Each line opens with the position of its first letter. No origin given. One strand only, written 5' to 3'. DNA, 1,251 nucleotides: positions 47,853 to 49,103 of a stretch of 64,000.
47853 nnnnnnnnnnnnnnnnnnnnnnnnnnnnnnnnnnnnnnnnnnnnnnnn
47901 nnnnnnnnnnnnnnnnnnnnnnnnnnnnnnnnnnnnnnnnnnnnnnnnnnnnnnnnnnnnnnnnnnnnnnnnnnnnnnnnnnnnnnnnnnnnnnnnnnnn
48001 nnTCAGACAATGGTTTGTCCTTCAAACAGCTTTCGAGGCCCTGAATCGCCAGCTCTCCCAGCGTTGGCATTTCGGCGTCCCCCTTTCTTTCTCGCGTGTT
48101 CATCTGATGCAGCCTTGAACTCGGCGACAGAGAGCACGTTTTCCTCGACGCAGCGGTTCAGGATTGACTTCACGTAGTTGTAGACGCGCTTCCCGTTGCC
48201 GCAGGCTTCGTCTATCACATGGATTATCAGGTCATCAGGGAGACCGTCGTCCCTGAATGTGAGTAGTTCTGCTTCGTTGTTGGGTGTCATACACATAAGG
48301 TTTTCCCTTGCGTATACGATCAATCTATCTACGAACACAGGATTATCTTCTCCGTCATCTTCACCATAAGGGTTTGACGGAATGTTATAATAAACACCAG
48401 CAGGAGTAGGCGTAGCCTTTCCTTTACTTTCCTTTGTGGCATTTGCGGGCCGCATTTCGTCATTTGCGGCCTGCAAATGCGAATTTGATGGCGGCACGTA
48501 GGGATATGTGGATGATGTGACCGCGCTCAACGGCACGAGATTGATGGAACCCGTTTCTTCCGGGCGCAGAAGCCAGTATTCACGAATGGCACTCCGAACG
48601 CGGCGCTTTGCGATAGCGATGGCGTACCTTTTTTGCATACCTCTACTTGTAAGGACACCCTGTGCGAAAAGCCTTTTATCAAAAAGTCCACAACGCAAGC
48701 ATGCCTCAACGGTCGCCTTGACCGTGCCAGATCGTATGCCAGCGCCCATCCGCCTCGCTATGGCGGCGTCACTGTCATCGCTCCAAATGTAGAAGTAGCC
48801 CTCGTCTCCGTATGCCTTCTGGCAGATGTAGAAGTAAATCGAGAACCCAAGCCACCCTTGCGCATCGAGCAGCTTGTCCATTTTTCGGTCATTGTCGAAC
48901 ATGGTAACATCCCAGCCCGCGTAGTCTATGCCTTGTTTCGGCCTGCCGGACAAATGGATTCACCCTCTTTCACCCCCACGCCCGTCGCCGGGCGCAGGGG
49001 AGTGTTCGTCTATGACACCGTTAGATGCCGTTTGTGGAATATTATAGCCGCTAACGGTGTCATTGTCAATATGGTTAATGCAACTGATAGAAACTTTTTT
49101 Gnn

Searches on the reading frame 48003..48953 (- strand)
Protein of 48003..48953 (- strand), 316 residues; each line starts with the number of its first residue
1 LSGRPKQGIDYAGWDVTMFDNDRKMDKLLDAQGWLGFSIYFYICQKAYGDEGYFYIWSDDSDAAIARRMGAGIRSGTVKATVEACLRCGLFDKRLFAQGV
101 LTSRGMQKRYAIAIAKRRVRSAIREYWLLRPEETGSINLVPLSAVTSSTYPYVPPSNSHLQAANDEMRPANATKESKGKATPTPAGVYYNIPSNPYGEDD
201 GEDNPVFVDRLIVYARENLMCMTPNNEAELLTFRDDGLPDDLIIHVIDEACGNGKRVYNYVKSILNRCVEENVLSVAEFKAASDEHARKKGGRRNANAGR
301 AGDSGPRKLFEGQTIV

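Call 47: search_protein_families(library=phrogs, proteins=[window:48003-48953:-], max_evalue=0.00001)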
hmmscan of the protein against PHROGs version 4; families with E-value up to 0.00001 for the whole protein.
window:48003-48953:- (316 aa): 5 families
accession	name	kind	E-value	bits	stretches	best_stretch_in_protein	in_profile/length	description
phrog_2562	-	DNA, RNA and nucleotide metabolism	9.9e-46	157.7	1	1-293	1-269/290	replication initiation protein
phrog_20437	-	DNA, RNA and nucleotide metabolism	2.6e-29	103.3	1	5-183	4-182/212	DNA replication initiation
phrog_186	-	DNA, RNA and nucleotide metabolism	8.8e-13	49.6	1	214-297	176-259/308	DnaD-like helicase loader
phrog_16706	-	DNA, RNA and nucleotide metabolism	1.1e-11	46.2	1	5-138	4-136/266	replisome organizer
phrog_20981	-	unknown function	4.7e-11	43.9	1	19-124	10-113/293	-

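Call 96: search_dna_similar(query=window:48003-48953:-, collection=phages, mode=protein, max_evalue=1e-10, max_rows=10)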
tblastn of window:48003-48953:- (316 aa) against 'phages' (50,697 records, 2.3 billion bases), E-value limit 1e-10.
Records with a match: 2; places in all: 2; records where one place covers at least 80% of the query: 0.
Best place of each record, by identity: <60% 2.
By first word of the organism name: Listeria 2.
By host as written in the record: Listeria monocytogenes 2.
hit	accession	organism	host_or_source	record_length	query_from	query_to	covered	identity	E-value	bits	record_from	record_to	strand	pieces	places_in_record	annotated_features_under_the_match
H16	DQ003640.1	Listeria phage B054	Listeria monocytogenes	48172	3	177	55%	34.1%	1e-12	74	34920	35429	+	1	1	gp52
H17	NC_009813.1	Listeria phage B054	Listeria monocytogenes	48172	3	177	55%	34.1%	1e-12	74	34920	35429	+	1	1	replication initiation protein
